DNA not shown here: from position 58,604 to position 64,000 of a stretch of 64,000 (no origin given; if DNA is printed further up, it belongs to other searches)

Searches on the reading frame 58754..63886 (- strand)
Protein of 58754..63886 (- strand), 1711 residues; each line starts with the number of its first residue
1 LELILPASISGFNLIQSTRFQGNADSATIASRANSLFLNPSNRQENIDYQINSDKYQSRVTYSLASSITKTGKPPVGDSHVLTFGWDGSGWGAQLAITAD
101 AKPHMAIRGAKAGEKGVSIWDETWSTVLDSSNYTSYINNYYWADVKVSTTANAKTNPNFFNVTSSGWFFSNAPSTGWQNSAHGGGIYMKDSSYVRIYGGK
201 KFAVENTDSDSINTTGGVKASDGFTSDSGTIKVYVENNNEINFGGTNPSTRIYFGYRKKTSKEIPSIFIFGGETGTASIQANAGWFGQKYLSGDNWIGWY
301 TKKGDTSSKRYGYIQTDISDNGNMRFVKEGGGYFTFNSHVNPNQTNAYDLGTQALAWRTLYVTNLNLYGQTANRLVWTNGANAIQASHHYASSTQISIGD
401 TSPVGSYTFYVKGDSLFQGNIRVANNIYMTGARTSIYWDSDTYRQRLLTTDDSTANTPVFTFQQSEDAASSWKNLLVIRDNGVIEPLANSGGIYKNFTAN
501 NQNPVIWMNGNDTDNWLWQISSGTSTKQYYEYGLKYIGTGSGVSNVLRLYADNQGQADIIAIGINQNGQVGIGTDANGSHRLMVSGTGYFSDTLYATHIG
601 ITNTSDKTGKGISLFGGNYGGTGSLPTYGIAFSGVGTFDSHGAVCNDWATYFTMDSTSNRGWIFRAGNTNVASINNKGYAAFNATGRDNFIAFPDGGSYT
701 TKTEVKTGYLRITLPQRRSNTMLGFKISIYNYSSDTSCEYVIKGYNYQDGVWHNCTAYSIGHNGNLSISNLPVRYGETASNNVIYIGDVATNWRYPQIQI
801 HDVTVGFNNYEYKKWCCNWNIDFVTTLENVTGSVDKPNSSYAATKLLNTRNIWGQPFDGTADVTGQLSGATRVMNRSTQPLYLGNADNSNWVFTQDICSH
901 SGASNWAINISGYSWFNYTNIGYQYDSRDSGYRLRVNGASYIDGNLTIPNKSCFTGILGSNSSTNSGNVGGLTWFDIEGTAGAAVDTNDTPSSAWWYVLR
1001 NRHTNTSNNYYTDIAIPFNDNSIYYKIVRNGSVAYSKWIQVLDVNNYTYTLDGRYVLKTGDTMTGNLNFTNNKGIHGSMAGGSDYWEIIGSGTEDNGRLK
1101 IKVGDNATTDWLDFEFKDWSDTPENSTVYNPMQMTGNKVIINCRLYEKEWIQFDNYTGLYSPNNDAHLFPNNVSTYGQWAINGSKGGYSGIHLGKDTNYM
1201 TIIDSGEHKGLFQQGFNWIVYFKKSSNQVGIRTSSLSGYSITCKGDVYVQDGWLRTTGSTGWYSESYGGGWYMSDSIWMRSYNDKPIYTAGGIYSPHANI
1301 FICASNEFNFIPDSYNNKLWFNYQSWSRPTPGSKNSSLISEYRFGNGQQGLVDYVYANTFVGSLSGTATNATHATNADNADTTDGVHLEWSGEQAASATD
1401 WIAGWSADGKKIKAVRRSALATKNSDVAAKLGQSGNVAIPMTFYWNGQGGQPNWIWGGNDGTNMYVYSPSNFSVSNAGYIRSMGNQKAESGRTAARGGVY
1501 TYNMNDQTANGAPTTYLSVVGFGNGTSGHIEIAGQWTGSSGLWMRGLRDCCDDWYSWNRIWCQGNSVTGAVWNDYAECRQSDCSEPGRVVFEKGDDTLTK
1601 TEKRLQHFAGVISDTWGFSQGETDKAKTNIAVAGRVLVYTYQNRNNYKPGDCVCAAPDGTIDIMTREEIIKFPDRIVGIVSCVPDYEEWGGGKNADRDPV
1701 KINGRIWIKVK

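Call 55: search_protein_families(library=phrogs, proteins=[window:58754-63886:-], max_evalue=0.00001)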
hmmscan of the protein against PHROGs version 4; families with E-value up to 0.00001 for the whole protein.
window:58754-63886:- (1711 aa): 1 family
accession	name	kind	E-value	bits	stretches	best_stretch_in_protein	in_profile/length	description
phrog_20242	-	tail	7.3e-24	85.2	1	588-679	841-935/1025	tail fiber protein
